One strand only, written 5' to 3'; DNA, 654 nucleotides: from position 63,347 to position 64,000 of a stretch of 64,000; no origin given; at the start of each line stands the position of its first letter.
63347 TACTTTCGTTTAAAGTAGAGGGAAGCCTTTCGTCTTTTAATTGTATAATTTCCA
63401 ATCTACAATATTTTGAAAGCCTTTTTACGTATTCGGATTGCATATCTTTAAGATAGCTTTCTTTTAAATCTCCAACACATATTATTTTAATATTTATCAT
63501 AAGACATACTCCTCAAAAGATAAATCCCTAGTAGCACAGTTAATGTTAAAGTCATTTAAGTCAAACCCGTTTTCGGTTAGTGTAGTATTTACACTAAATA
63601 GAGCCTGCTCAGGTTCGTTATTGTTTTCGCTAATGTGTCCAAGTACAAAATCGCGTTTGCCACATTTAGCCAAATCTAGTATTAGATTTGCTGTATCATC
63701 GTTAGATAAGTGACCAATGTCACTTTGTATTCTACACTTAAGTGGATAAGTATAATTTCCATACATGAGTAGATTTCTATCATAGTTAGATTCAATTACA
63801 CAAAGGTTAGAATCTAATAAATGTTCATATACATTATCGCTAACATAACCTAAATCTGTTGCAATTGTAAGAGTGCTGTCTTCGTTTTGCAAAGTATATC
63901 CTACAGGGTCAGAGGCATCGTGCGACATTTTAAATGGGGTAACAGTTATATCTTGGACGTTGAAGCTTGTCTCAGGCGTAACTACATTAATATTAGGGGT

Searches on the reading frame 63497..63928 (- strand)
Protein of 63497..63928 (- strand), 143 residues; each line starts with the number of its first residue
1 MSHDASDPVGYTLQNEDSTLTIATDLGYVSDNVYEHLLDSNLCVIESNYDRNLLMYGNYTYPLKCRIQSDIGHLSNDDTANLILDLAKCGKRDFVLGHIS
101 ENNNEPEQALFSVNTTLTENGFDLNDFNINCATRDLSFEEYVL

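Call 83: search_protein_families(library=pfam, proteins=[window:63497-63928:-], max_evalue=0.001)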
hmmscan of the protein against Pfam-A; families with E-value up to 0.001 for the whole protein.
window:63497-63928:- (143 aa): 1 family
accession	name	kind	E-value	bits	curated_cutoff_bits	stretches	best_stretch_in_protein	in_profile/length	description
PF12706.13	Lactamase_B_2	-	2.8e-05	24.3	27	1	4-99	121-200/200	Beta-lactamase superfamily domain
